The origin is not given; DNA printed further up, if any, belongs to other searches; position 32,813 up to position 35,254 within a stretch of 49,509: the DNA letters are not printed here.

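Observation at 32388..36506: Four-gene operon of unrecognisable membrane and coiled-coil proteins next to the recombinase cassette: candidate novel envelope system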

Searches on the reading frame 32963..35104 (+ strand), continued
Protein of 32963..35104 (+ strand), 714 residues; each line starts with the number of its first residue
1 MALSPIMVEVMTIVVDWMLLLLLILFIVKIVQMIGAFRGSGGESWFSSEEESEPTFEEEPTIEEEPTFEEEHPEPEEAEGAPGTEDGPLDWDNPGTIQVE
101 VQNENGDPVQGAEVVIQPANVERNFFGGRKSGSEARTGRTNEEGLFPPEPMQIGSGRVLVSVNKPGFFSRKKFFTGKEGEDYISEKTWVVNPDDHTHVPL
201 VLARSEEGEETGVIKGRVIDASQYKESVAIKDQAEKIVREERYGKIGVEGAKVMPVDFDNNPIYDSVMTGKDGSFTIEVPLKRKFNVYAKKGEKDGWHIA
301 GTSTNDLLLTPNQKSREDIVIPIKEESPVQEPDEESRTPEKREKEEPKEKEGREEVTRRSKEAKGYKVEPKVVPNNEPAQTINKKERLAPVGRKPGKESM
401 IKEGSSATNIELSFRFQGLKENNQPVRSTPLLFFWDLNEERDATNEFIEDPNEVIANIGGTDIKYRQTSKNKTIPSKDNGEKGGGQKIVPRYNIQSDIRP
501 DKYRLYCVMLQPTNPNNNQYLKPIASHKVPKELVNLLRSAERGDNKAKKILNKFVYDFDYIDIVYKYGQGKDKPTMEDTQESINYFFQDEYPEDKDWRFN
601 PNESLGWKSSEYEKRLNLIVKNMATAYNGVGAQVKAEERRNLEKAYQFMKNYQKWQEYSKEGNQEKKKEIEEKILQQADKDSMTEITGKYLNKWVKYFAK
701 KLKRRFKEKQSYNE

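Call 94: predict_structure(alignment_id=A10)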
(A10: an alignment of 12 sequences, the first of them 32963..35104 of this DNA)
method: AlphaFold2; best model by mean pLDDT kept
length: 714 residues; sequences in the alignment: 12
mean_pLDDT: 55.6   pTM: 0.33
mean pLDDT of the five models: 55.6, 53.5, 51.7, 51.5, 51.2
residues with pLDDT >= 90: 83; 70-90: 149; 50-70: 105; < 50: 377
segments of 3 or more residues with pLDDT < 50: 38-76, 124-132, 171-181, 230-234, 302-304, 329-389, 391-531, 551-613, 615-634, 697-699, 705-707, 709-714
pLDDT, mean of each block of 10 residues (from residue 1): 67 86 88 61 39 39 39 46 75 94 90 89 46 76 96 91 75 40 74 92 65 87 61 50 69 86 87 88 82 83 57 75 67 44 40 35 28 29 34 33 26 24 28 26 32 32 28 34 34 27 28 34 34 54 59 40 38 41 41 38 41 47 44 52 70 81 89 74 51 49 49 40
secondary structure, 60 per line:
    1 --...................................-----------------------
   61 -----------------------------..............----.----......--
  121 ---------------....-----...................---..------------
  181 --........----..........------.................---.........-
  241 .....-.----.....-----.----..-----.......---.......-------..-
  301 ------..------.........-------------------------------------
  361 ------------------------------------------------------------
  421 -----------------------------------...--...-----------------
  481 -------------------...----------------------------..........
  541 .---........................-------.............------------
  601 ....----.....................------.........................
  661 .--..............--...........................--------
elements in order (helices of 4 or more, strands of 3 or more residues): H3-37 E90-103 E113-118 E136-139 E145-163 E183-190 E195-204 E211-220 H221-227 H231-239 H241-245 E252-256 E274-280 E284-290 E315-323 E456-458 E461-463 H531-541 H545-568 H576-588 H601-604 H609-629 H636-661 H664-677 H680-706
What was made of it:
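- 33947..34129 (+): g2 K/E-rich disordered linker (aa 329-389). Call 94.
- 34130..35104 (+): g2 C-terminal region (aa 390-714): a poorly conserved part, not modelled by AF2, followed by helices 531-706. Secondary structure in call 94.
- On CarboxypepD_reg (PF13620) β-sandwich: The AF2 model has two sandwiches with pLDDT about 75-96 (call 94).
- Checked: AlphaFold models two β-sandwiches in g2 at aa 90-204 and 211-323 with pLDDT about 75-96 (call 94). g2 aa 329-389 is a disordered K/E linker, and the C-terminal ~325 aa could not be modelled apart from helices (call 94).
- Tried and rejected: g2's C-terminal 325 residues were not modelled (call 94).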

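Call 98: fold_search(model_id=the predicted structure, library=pdb)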
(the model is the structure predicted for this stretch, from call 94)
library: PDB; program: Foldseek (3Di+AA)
matches with E <= 10: 749; with E <= 0.001: 66
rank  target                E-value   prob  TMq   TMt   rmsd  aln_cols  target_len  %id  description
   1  6fwv_B                4.8e-10  1.00  0.15  0.20   9.7       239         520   12  The Bacillus anthracis TIE protein (released 2018-08-08)
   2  6fwv_A                5.4e-10  1.00  0.16  0.20   8.6       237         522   10  The Bacillus anthracis TIE protein (released 2018-08-08)
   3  4oq1                  6.7e-09  1.00  0.16  0.30   8.9       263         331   13  Structure of the Streptococcal ancillary pilin (released 2014-04-23)
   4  10ps                  2.9e-08  1.00  0.13  0.16  12.5       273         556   13  Crystal structure of SdrD A2-A3-B1-B2 domains from Staphylococcus aureus JH1 (released 2026-02-11)
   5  4ecn                  5.2e-08  1.00  0.11  0.10  16.9       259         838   12  Crystal structure of a leucine-rich repeat protein (BT_0210) from Bacteroides thetaiotaomicron VPI-5482 at 2.80 A resolu (released 2012-05-23)
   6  5hts_E                7.0e-08  1.00  0.16  0.33   8.9       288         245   13  Crystal structure of shaft pilin spaA from Lactobacillus rhamnosus GG - D295N mutant (released 2016-07-20)
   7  5f44_B                1.1e-07  1.00  0.15  0.28  10.2       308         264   11  Crystal structure of shaft pilin spaA from Lactobacillus rhamnosus GG (released 2016-07-20)
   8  5j4m_A                1.3e-07  1.00  0.15  0.29   9.7       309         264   13  Crystal structure of shaft pilin SpaA from Lactobacillus rhamnosus GG - E269A/D295N double mutant (released 2016-07-20)
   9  5hts_C                1.6e-07  1.00  0.15  0.32   9.4       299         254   12  Crystal structure of shaft pilin spaA from Lactobacillus rhamnosus GG - D295N mutant (released 2016-07-20)
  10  5j4m_C                1.6e-07  1.00  0.16  0.32   9.0       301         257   14  Crystal structure of shaft pilin SpaA from Lactobacillus rhamnosus GG - E269A/D295N double mutant (released 2016-07-20)
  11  5hts_D                1.6e-07  1.00  0.15  0.30   9.8       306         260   13  Crystal structure of shaft pilin spaA from Lactobacillus rhamnosus GG - D295N mutant (released 2016-07-20)
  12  5hdl_A                2.0e-07  1.00  0.15  0.28   9.8       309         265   13  Crystal structure of shaft pilin spaA from Lactobacillus rhamnosus GG - E269A mutant (released 2016-07-20)
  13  5f44_C                3.0e-07  1.00  0.16  0.32   9.2       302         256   12  Crystal structure of shaft pilin spaA from Lactobacillus rhamnosus GG (released 2016-07-20)
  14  5hbb_C                3.2e-07  1.00  0.16  0.32   8.8       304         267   12  Crystal structure of shaft pilin spaA from Lactobacillus rhamnosus GG - E139A mutant (released 2016-07-20)
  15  5hbb_B                3.6e-07  1.00  0.16  0.30   9.3       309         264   13  Crystal structure of shaft pilin spaA from Lactobacillus rhamnosus GG - E139A mutant (released 2016-07-20)
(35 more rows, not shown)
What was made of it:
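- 33230..33574 (+): g2 β-sandwich 1 (aa 90-204), LDxxNPG-type; the conserved core of the g2N family. Foldseek matches in call 98.
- On CarboxypepD_reg (PF13620) β-sandwich: Foldseek gives 66 PDB matches at E≤1e-3, led by tandem CnaB/pilin/TIE domains, NOMO and SlaB (call 98).
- Foldseek matches of the tandem β-sandwiches are almost all extracellular stalk or pilin proteins, including S-layer SlaB (E=1.2e-5) and NOMO (call 98).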

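Call 112: fold_search(model_id=the predicted structure, library=viral)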
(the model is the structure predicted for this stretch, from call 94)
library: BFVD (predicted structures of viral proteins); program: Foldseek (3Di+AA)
matches with E <= 10: 205; with E <= 0.001: 12
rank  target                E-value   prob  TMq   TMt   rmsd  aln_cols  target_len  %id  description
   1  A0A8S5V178            5.7e-10  1.00  0.13  0.09   9.4       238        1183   13  Baseplate J like protein [Siphoviridae sp. ct3r22]
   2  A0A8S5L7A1            7.1e-09  1.00  0.14  0.11   8.9       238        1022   12  Structural protein [CrAss-like virus sp. ctt4r3]
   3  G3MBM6                5.2e-08  1.00  0.13  0.22  12.2       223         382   12  Gp160 [Bacillus phage G]
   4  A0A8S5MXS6            2.4e-07  1.00  0.13  0.16  13.9       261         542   13  Tail collar fiber protein [Myoviridae sp. ctRRy11]
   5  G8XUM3                3.3e-05  0.82  0.07  0.11  42.8       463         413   12  Membrane protein A45 [Aotine betaherpesvirus 1]
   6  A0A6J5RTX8            3.5e-05  1.00  0.10  0.28  14.2       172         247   16  Uncharacterized protein [uncultured Caudovirales phage]
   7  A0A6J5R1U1            6.6e-05  1.00  0.11  0.14  17.2       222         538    8  Uncharacterized protein [uncultured Caudovirales phage]
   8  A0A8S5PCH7            8.9e-05  1.00  0.11  0.57   3.8       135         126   15  Uncharacterized protein [Siphoviridae sp. ctorp6]
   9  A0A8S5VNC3            1.0e-04  1.00  0.12  0.11  10.1       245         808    9  (no name in the UniProt tables at hand)
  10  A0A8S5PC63            3.4e-04  1.00  0.11  0.38   5.4       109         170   12  Actin-like protein [Siphoviridae sp. ctuka10]
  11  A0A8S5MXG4            4.3e-04  0.97  0.11  0.11  27.8       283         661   10  DUF6273 domain-containing protein [Siphoviridae sp. ct91l7]
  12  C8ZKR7                6.2e-04  1.00  0.11  0.11   4.9       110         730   14  SGNH hydrolase-type esterase domain-containing protein [Pseudomonas phage LIT1]
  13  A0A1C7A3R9            1.5e-03  0.99  0.11  0.25  20.4       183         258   11  VP6 [Haloarcula californiae icosahedral virus 1]
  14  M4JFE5                1.9e-03  0.85  0.10  0.27  17.9       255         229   13  Capsid protein VP6 [Haloarcula hispanica virus PH1]
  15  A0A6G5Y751            3.0e-03  1.00  0.10  0.35  16.6       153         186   14  (no name in the UniProt tables at hand)
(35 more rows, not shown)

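Call 118: search_protein_families(library=pfam, proteins=[L002:16575-16946:+, L007:4353-4727:+, L004:13407-13817:+, L006:14999-15409:+], max_evalue=5)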
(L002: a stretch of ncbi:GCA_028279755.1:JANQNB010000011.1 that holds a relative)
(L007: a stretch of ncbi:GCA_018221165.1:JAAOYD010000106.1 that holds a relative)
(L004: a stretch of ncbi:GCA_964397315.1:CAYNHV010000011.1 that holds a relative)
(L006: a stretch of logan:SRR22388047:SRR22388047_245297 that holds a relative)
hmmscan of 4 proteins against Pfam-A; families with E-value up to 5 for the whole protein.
L002:16575-16946:+ (124 aa): 1 family
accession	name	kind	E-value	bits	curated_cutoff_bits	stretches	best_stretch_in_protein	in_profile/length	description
PF03779.20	SPW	-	0.018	15.9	31.5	1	6-83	28-93/93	SPW repeat domain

L007:4353-4727:+ (125 aa): 2 families
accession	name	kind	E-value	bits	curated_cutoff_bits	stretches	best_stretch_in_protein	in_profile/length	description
PF03779.20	SPW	-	0.00091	20.1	31.5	2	6-83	28-93/93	SPW repeat domain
PF05360.19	YiaAB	-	0.44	11.2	26.6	1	6-27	5-25/53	yiaA/B two helix domain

L004:13407-13817:+ (137 aa): 3 families
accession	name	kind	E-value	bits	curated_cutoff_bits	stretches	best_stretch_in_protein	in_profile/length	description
PF14007.11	YtpI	-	0.18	12.6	29.4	1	10-34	51-75/87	YtpI-like protein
PF18917.5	LiaI-LiaF-like_TM1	-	0.76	10.4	27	2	19-43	2-26/42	LiaI-LiaF-like transmembrane region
PF03729.18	DUF308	-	2.7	8.8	25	1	15-62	23-70/73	Short repeat of unknown function (DUF308)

L006:14999-15409:+ (137 aa): 3 families
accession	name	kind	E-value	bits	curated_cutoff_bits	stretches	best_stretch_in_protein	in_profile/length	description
PF19510.5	DUF6044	-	0.47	9.2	27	1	1-111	50-155/564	Protein of unknown function (DUF6044)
PF18917.5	LiaI-LiaF-like_TM1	-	1.9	9.1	27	0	18-42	2-26/42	LiaI-LiaF-like transmembrane region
PF05360.19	YiaAB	-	3.1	8.5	26.6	0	15-33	7-24/53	yiaA/B two helix domain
